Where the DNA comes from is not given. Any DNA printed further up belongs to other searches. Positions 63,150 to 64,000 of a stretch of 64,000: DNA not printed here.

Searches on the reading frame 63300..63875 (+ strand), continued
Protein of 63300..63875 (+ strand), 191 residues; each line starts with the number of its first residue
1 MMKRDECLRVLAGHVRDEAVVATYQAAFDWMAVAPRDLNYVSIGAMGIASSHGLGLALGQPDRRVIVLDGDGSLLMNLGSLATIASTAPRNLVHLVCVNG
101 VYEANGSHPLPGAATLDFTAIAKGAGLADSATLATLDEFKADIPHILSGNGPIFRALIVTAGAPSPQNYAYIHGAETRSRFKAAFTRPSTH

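Call 36: search_protein_families(library=ncbifam, proteins=[L088:6254-7789:-, L088:5591-6199:-, L088:5169-5588:-, L088:3464-5152:-, L088:2924-3457:-, L088:2613-2906:-, L088:1730-2602:-, L088:7874-9004:+, L088:12856-13839:+, L088:13853-14770:+], max_evalue=0.00001)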
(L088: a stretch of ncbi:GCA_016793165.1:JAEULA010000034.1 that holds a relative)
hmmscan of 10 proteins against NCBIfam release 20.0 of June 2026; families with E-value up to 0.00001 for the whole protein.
L088:6254-7789:- (511 aa): 8 families
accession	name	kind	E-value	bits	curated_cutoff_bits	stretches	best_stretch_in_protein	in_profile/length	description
NF006871.0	PRK09367.1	subfamily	8.3e-216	717.5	524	1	4-499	5-499/505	histidine ammonia-lyase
TIGR01225.1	hutH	equivalog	4.5e-203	675.3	539.15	1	5-505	3-502/506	histidine ammonia-lyase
TIGR03832.1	Tyr_2_3_mutase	equivalog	9.6e-102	341.1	501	1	9-490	5-505/507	tyrosine 2,3-aminomutase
TIGR04475.1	Phe_D_beta_mut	equivalog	5.3e-97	325.6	800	1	9-490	9-507/510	phenylalanine aminomutase (D-beta-phenylalanine forming)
NF053541.1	FlxA_rubin_TAL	equivalog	4.1e-91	305.9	700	1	11-491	2-495/498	flexirubin biosynthesis tyrosine ammonia-lyase FlxA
NF041222.1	BagA_FevW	exception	6.4e-76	256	1000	1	43-498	42-520/529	bagremycin/ferroverdin biosynthesis tyrosine ammonia-lyase BagA/FevW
TIGR01226.1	phe_am_lyase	equivalog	3e-73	247.3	519.15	1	9-426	39-475/680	phenylalanine ammonia-lyase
TIGR04473.1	taxol_Phe_23mut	exception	1.6e-44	152.3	1250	1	30-431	57-476/687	phenylalanine aminomutase (L-beta-phenylalanine forming)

L088:5591-6199:- (202 aa): 2 families
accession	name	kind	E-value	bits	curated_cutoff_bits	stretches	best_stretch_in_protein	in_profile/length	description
TIGR01926.1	peroxid_rel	subfamily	3.6e-24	85.5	81.8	1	3-181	1-175/178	peroxidase-related enzyme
TIGR04030.1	perox_Avi_7169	hypoth_equivalog_domain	2.6e-07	30.9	233.15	1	73-178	81-183/185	alkylhydroperoxidase domain protein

L088:5169-5588:- (139 aa): 0 families

L088:3464-5152:- (562 aa): 3 families
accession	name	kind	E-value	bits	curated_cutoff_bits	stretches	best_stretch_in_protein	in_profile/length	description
TIGR01228.2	hutU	equivalog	1.9e-289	960.9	375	1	10-560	1-545/545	urocanate hydratase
NF058531.1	CH3_S_urocan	exception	3.3e-213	709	880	1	10-556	1-534/535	S-methyl thiourocanate hydratase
NF058530.1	thiouroc_hyd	equivalog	1.5e-206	687.1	930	1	22-556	4-530/535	thiourocanate hydratase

L088:2924-3457:- (177 aa): 0 families

L088:2613-2906:- (97 aa): 0 families

L088:1730-2602:- (290 aa): 0 families

L088:7874-9004:+ (376 aa): 53 families (the best 25 are shown)
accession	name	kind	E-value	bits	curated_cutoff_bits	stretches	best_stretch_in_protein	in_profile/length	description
NF003496.0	PRK05166.1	equivalog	1.2e-89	300.6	540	1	16-371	12-370/373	histidinol-phosphate transaminase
TIGR01141.1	hisC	equivalog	4.4e-81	272.5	276.55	1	40-367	22-346/349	histidinol-phosphate transaminase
NF002878.0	PRK03321.1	subfamily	1.2e-76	257.8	374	1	42-370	26-348/352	histidinol-phosphate transaminase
NF006014.0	PRK08153.1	equivalog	1e-57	195.7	510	1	13-372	6-365/370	pyridoxal phosphate-dependent aminotransferase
TIGR01140.1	L_thr_O3P_dcar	equivalog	2.1e-52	178.3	290.55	1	49-367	28-326/331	threonine-phosphate decarboxylase CobD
NF006580.0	PRK09105.1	subfamily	3.1e-49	167.8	444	1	27-368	35-368/375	pyridoxal phosphate-dependent aminotransferase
NF002877.0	PRK03317.1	equivalog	1.4e-47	162.3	409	1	41-371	34-367/374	histidinol-phosphate transaminase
NF002726.0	PRK02610.1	equivalog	2.6e-43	148.4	391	1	22-372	13-370/374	histidinol-phosphate transaminase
NF051461.1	pyoverd_PtaA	equivalog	3e-41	141.3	500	1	27-366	23-355/359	pyoverdine biosynthesis transaminase PtaA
NF053748.1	bifunc_CobBC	exception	9.6e-26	90.4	950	1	58-341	500-768/797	bifunctional hydrogenobyrinic acid a,c-diamide synthase/histidinol phosphate aminotransferase CobBC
NF005915.1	PRK07908.1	equivalog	3e-25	89.3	360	1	60-366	34-330/332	Rv2231c family histidinol phosphate aminotransferase CobC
NF041364.1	GntC_guanitoxin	equivalog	4.2e-24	85.1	415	1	77-327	41-309/356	guanitoxin biosynthesis PLP-dependent (S)-gamma-hydroxy-L-arginine cyclodehydratase GntC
NF004770.0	PRK06108.1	subfamily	1.2e-21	77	422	1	76-305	80-318/396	pyridoxal phosphate-dependent aminotransferase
NF006225.0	PRK08354.1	equivalog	2.3e-21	76.5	288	1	93-367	63-312/318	putative aminotransferase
TIGR03947.1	viomycin_VioD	equivalog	7.8e-21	74.4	390.9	1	78-297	56-278/359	capreomycidine synthase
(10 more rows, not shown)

L088:12856-13839:+ (327 aa): 0 families

L088:13853-14770:+ (305 aa): 4 families
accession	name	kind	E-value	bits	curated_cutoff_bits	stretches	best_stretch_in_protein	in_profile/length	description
NF052548.1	FAdesatDesABac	equivalog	2e-07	30.5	500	0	57-116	57-116/328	Delta(5) desaturase DesA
NF045688.1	BCarotHydoxCrtR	equivalog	3.3e-07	29.7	475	1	30-129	31-126/297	beta-carotene hydroxylase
NF052549.1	FAdesatDesBBac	equivalog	4.1e-07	29.6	500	1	56-267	60-278/340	Delta(10) desaturase DesB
NF041365.1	GntB_guanitoxin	equivalog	1.4e-06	27.9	380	1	72-280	67-280/308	guanitoxin biosynthesis L-arginine gamma (S) hydroxylase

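Call 39: find_related_loci(query=A3, collection=metagenome_contigs, flank=10000)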
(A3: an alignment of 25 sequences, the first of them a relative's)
Query A3 (200 aa) in metagenome_contigs; peptide patterns used: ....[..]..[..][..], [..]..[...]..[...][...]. (x = any residue, [..] = any of these).
515 stretches matched a pattern; 303 encode a relative of the query (tblastn E <= 1e-3); the best 80 are kept; 80 distinct loci.
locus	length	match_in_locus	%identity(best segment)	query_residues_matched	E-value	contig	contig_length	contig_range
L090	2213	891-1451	70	3-189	2e-91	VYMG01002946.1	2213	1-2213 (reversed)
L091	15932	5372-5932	70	3-189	8e-88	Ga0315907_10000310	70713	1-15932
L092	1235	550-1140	63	3-199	1e-86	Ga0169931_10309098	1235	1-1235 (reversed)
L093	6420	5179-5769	62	3-199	6e-80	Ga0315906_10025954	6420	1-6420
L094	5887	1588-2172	62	2-196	5e-78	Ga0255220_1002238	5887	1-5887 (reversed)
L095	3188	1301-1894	61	2-199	2e-76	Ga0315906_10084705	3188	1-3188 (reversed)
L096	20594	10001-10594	61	2-199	3e-75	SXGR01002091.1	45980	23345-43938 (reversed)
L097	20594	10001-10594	61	2-199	3e-75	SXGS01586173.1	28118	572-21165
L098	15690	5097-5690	63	2-199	3e-74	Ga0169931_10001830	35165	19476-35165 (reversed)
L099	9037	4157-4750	59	2-199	5e-74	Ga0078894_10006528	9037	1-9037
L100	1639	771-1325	60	6-190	1e-77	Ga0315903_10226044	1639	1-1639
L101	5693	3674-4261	57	4-199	7e-74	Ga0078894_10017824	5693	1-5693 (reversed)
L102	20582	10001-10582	59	5-198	2e-73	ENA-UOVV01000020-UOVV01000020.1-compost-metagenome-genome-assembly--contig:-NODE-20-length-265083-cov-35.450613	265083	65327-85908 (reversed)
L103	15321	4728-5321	59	2-199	4e-73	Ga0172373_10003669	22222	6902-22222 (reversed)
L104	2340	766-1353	57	2-197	4e-74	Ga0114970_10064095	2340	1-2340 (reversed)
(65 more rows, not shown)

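Call 44: predict_structure(alignment_id=A3)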
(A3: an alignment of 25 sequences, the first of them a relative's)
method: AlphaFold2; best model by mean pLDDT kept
length: 200 residues; sequences in the alignment: 25
mean_pLDDT: 92.3   pTM: 0.87
mean pLDDT of the five models: 92.3, 87.7, 87.4, 85.4, 83.5
residues with pLDDT >= 90: 151; 70-90: 48; 50-70: 1; < 50: 0
segments of 3 or more residues with pLDDT < 50: none
pLDDT, mean of each block of 10 residues (from residue 1): 85 87 93 90 95 87 88 98 99 92 96 96 97 89 96 98 90 94 97 80
secondary structure, 60 per line:
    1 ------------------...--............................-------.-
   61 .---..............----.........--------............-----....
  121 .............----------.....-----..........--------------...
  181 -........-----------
elements in order: H24-51 H65-78 H83-91 H100-111 H117-133 H144-148 H154-163 H182-189

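Call 46: fold_search(model_id=the predicted structure, library=pdb)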
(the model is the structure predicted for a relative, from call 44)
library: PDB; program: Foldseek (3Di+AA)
matches with E <= 10: 99; with E <= 0.001: 10
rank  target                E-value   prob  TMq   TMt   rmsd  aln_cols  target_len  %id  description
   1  4mln_B                1.9e-04  1.00  0.56  0.61   5.2       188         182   19  Crystal of PhnZ bound to (R)-2-amino-1-hydroxyethylphosphonic acid (released 2014-04-16)
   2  4n6w                  2.1e-04  1.00  0.58  0.64   4.2       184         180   18  X-Ray Crystal Structure of Citrate-bound PhnZ (released 2013-11-27)
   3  4mln_A                2.3e-04  1.00  0.60  0.66   4.0       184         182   17  Crystal of PhnZ bound to (R)-2-amino-1-hydroxyethylphosphonic acid (released 2014-04-16)
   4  4n71_E                2.8e-04  1.00  0.60  0.67   3.9       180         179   18  X-Ray Crystal Structure of 2-amino-1-hydroxyethylphosphonate-bound PhnZ (released 2013-11-27)
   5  4n71_A                2.9e-04  1.00  0.60  0.67   3.6       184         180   18  X-Ray Crystal Structure of 2-amino-1-hydroxyethylphosphonate-bound PhnZ (released 2013-11-27)
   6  6npa_B                3.4e-04  1.00  0.55  0.59   5.9       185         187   20  X-ray crystal structure of TmpB, (R)-1-hydroxy-2-trimethylaminoethylphosphonate oxygenase, with (R)-1-hydroxy-2-trimet (released 2019-03-06)
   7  6npa_A                3.5e-04  1.00  0.57  0.60   4.1       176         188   21  X-ray crystal structure of TmpB, (R)-1-hydroxy-2-trimethylaminoethylphosphonate oxygenase, with (R)-1-hydroxy-2-trimet (released 2019-03-06)
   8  6npa_C                4.1e-04  1.00  0.57  0.63   5.6       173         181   22  X-ray crystal structure of TmpB, (R)-1-hydroxy-2-trimethylaminoethylphosphonate oxygenase, with (R)-1-hydroxy-2-trimet (released 2019-03-06)
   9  4mlm_B                5.7e-04  1.00  0.52  0.55   5.5       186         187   19  Crystal Structure of PhnZ from uncultured bacterium HF130_AEPn_1 (released 2014-04-16)
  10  4mlm_A                6.6e-04  1.00  0.53  0.56   4.9       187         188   19  Crystal Structure of PhnZ from uncultured bacterium HF130_AEPn_1 (released 2014-04-16)
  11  7eiv_D                8.3e-02  0.82  0.34  0.15  14.2       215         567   12  heterotetrameric glycyl-tRNA synthetase from Escherichia coli (released 2021-08-11)
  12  2huo                  1.6e-01  0.99  0.48  0.39   8.3       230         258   13  Crystal structure of mouse myo-inositol oxygenase in complex with substrate (released 2006-09-26)
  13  7eiv_C                2.5e-01  0.60  0.32  0.15  11.9       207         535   12  heterotetrameric glycyl-tRNA synthetase from Escherichia coli (released 2021-08-11)
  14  4mcw_B                2.8e-01  0.57  0.32  0.21  11.2       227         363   15  Crystal structure of a HD-GYP domain (a cyclic-di-GMP phosphodiesterase) containing a tri-nuclear metal centre (released 2014-02-19)
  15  4mcw_A                3.2e-01  0.54  0.30  0.21  11.3       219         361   16  Crystal structure of a HD-GYP domain (a cyclic-di-GMP phosphodiesterase) containing a tri-nuclear metal centre (released 2014-02-19)
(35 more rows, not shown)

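Call 48: search_protein_families(library=ncbifam, proteins=[L089:4984-5781:+, L089:7450-8223:+, L089:8240-9004:+, L089:9648-10247:+, L089:10244-11266:+, L001:13559-16366:-, L001:16590-17672:-, L001:19558-20331:-, L003:16064-17311:-, L003:17952-19205:-], max_evalue=0.000001)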
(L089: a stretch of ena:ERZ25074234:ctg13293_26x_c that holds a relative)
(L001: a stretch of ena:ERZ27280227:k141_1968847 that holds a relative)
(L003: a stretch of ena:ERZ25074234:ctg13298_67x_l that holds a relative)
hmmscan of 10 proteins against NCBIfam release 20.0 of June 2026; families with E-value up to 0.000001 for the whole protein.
L089:4984-5781:+ (265 aa): 14 families
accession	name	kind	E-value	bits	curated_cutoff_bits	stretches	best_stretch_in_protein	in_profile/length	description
TIGR01096.1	3A0103s03R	subfamily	2.5e-31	109.1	256.35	1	30-261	16-249/250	lysine/arginine/ornithine ABC transporter substrate-binding protein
NF008426.0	PRK11260.1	equivalog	7.4e-31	107.4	312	1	10-263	14-261/266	cystine ABC transporter substrate-binding protein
TIGR02995.1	ectoine_ehuB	equivalog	3.9e-19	69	190.9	1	23-207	17-202/275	ectoine/hydroxyectoine ABC transporter substrate-binding protein EhuB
NF007029.0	PRK09495.1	equivalog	5.9e-18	65.5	303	1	39-207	25-188/248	glutamine ABC transporter substrate-binding protein GlnH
NF008112.0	PRK10859.1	equivalog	1.9e-17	62.9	354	1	8-263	15-266/483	membrane-bound lytic murein transglycosylase MltF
NF011586.0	PRK15010.1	equivalog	1.6e-13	50.8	440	1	39-204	26-189/260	lysine/arginine/ornithine ABC transporter substrate-binding protein ArgT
NF041765.1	ArtJ_Ecoli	equivalog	8.7e-12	45.1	510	1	44-214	26-190/243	arginine ABC transporter substrate-binding protein ArtJ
NF041764.1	ArtI_Ecoli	equivalog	5.5e-11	42.3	522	1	40-216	22-192/243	arginine ABC transporter substrate-binding protein ArtI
NF011965.0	PRK15437.1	equivalog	6.3e-10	39.1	459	1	40-202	27-187/260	histidine ABC transporter substrate-binding protein HisJ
NF052427.1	StpK7MSMEG_1200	equivalog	7.4e-10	37.9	900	1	33-261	356-584/601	serine/threonine protein kinase StpK7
NF011583.0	PRK15007.1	subfamily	1.3e-09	37.8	358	1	40-216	22-192/243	arginine ABC transporter substrate-binding protein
NF008885.0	PRK11917.1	equivalog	8.3e-09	35.4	373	1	21-155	20-155/259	bifunctional adhesin/ABC transporter aspartate/glutamate-binding protein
TIGR04262.1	orph_peri_GRRM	subfamily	2.8e-08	33.4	190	1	39-192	1-153/257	extracellular substrate binding-like orphan protein GrrP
NF008063.0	PRK10797.1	subfamily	1.2e-07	31.2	375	1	5-194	4-201/302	glutamate/aspartate ABC transporter substrate-binding protein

L089:7450-8223:+ (257 aa): 3 families
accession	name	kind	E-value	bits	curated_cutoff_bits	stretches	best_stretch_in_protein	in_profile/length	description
TIGR04448.1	creatininase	equivalog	1e-23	84.3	235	1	7-181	3-182/246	creatininase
TIGR03964.1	mycofact_creat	equivalog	1.3e-19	70.7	172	1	3-253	1-220/228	mycofactocin biosynthesis peptidyl-dipeptidase MftE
NF041098.2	diketo_inos_hlase_IolN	equivalog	1e-13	51.1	245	1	4-120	10-127/307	3-dehydro-scyllo-inosose hydrolase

L089:8240-9004:+ (254 aa): 4 families
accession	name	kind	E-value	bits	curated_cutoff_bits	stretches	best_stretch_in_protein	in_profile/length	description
NF050814.1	FtsZBindFzlA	equivalog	2e-15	57.2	300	1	3-170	6-176/228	FtsZ-binding protein FzlA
TIGR01262.1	maiA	equivalog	9.8e-15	54.7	171.05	1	9-174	7-174/211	maleylacetoacetate isomerase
NF007016.1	PRK09481.1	equivalog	5e-11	42.4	314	1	2-167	11-162/209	stringent starvation protein SspA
NF011693.0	PRK15113.1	equivalog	2.6e-10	40.3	150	1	9-166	15-171/214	glutathione transferase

L089:9648-10247:+ (199 aa): 3 families
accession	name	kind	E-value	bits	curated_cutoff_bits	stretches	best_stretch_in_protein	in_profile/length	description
TIGR01926.1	peroxid_rel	subfamily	1.1e-25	90.4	81.8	1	3-181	1-175/178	peroxidase-related enzyme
NF041238.1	AhpD_rel_CFYUT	equivalog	5.2e-12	45.7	175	1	2-183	150-337/357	alkylhydroperoxidase-related (seleno)protein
TIGR04030.1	perox_Avi_7169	hypoth_equivalog_domain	2e-11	44.3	233.15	1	50-178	58-183/185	alkylhydroperoxidase domain protein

L089:10244-11266:+ (340 aa): 0 families

L001:13559-16366:- (935 aa): 7 families
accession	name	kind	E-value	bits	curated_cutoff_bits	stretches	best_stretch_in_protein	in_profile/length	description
TIGR01372.1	soxA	subfamily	7.8e-283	940.9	1164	1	9-934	12-995/996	sarcosine oxidase subunit alpha family protein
NF001567.0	PRK00389.1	subfamily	1.3e-54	185.5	300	1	553-928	4-355/359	glycine cleavage system aminomethyltransferase GcvT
NF053776.1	TmaoDeMthMsil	equivalog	1.4e-49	169.3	1100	1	594-934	420-762/763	trimethylamine N-oxide demethylase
TIGR00528.1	gcvT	equivalog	1.3e-45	155.9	235.85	1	591-926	31-360/362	glycine cleavage system aminomethyltransferase GcvT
NF010093.0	PRK13579.1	equivalog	1.4e-36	126.1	459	1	554-926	11-364/371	glycine cleavage system aminomethyltransferase GcvT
NF009133.0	PRK12486.1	equivalog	1.1e-21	77.2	410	1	593-922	45-365/369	dimethylsulfoniopropionate demethylase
NF047633.1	SyrngDmethDesA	equivalog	9e-07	27.8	800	0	592-802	36-251/453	syringate O-demethylase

L001:16590-17672:- (360 aa): 6 families
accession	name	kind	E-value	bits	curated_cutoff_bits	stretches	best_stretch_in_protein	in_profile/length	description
TIGR01373.1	soxB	subfamily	4e-134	447.5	529.45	1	2-347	56-403/407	sarcosine oxidase subunit beta family protein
NF001933.0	PRK00711.1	subfamily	2e-18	66.6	383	1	49-346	124-419/429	D-amino acid dehydrogenase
TIGR02352.1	thiamin_ThiO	equivalog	1.4e-15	57.3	250.8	1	27-328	51-349/351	glycine oxidase ThiO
NF008425.0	PRK11259.1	equivalog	4.6e-11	42.3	257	0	34-190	63-210/377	N-methyl-L-tryptophan oxidase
NF050086.1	pipecolate_AmaA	exception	5.4e-08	31.9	600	0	60-185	121-237/425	L-pipecolate oxidase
TIGR01377.1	soxA_mon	subfamily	1.9e-07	30.2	479.65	0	20-201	44-216/381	amino oxidase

L001:19558-20331:- (257 aa): 3 families
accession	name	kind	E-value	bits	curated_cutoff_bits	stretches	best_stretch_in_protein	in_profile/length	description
TIGR04448.1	creatininase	equivalog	6.1e-25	88.3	235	1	7-244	3-236/246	creatininase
TIGR03964.1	mycofact_creat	equivalog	2.2e-21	76.5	172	1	5-123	3-119/228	mycofactocin biosynthesis peptidyl-dipeptidase MftE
NF041098.2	diketo_inos_hlase_IolN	equivalog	2.5e-14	53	245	1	7-185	13-186/307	3-dehydro-scyllo-inosose hydrolase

L003:16064-17311:- (415 aa): 12 families
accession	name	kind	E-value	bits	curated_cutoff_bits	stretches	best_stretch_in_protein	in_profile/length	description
TIGR01373.1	soxB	subfamily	7.6e-166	552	529.45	1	4-403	2-403/407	sarcosine oxidase subunit beta family protein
NF001933.0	PRK00711.1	subfamily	5.4e-24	85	383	1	104-402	123-419/429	D-amino acid dehydrogenase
TIGR02352.1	thiamin_ThiO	equivalog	1.2e-23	83.8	250.8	1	35-384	1-349/351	glycine oxidase ThiO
NF008425.0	PRK11259.1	equivalog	4.3e-23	81.9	257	1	32-252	4-216/377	N-methyl-L-tryptophan oxidase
TIGR01377.1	soxA_mon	subfamily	3.5e-18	65.6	479.65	1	33-257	1-216/381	amino oxidase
NF050086.1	pipecolate_AmaA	exception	2.2e-14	52.9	600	0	114-241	119-237/425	L-pipecolate oxidase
TIGR03329.1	Phn_aa_oxid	hypoth_equivalog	4.4e-11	42.2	632.8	0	173-377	171-386/460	putative aminophosphonate oxidoreductase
TIGR03364.1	HpnW_proposed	hypoth_equivalog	2.5e-10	40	285.1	1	33-262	1-218/365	TIGR03364 family FAD-dependent oxidoreductase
NF008726.1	PRK11728.1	equivalog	1.3e-09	37.4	299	1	33-259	1-220/389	L-2-hydroxyglutarate oxidase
NF004991.0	PRK06370.1-3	subfamily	5e-08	31.9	620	1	19-74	22-75/509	FAD-containing oxidoreductase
TIGR01813.1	flavo_cyto_c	subfamily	3.1e-07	29.5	285.45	0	34-77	1-43/444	flavocytochrome c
NF006130.0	PRK08274.1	equivalog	9.8e-07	27.9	369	0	31-237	4-189/467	FAD-dependent tricarballylate dehydrogenase TcuA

L003:17952-19205:- (417 aa): 12 families
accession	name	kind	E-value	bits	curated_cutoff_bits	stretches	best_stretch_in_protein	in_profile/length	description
NF001933.0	PRK00711.1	subfamily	2.3e-56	191.6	383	1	7-414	2-417/429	D-amino acid dehydrogenase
NF009074.0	PRK12409.1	equivalog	7.6e-36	124.1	494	1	8-394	4-401/410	D-amino acid dehydrogenase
TIGR02352.1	thiamin_ThiO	equivalog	1.4e-35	123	250.8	1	105-395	51-346/351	glycine oxidase ThiO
NF008425.0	PRK11259.1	equivalog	1.2e-19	70.5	257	1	113-273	64-220/377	N-methyl-L-tryptophan oxidase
NF002480.1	PRK01747.1-1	equivalog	6.1e-17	61.3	540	1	130-372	328-572/645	bifunctional tRNA (5-methylaminomethyl-2-thiouridine)(34)-methyltransferase MnmC2/FAD-dependent 5-carboxymethylaminomethyl-2-thiouridine(34)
TIGR03197.1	MnmC_Cterm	equivalog_domain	1.3e-15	57.5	174.2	1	187-371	134-322/400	FAD-dependent 5-carboxymethylaminomethyl-2-thiouridine(34) oxidoreductase MnmC1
NF040813.1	pro_dh_Thprot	equivalog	1.3e-12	47.5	600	1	242-402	209-354/362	D-proline dehydrogenase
NF050086.1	pipecolate_AmaA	exception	3.4e-10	39.1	600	0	6-62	26-84/425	L-pipecolate oxidase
TIGR01377.1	soxA_mon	subfamily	9.2e-10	37.8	479.65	0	114-271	60-215/381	amino oxidase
TIGR03364.1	HpnW_proposed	hypoth_equivalog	5.1e-09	35.7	285.1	0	7-52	2-48/365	TIGR03364 family FAD-dependent oxidoreductase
NF005560.0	PRK07233.1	equivalog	7.1e-08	31.7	252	0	8-40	3-35/435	hypothetical protein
NF008726.1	PRK11728.1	equivalog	4.2e-07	29.2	299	0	160-266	108-212/389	L-2-hydroxyglutarate oxidase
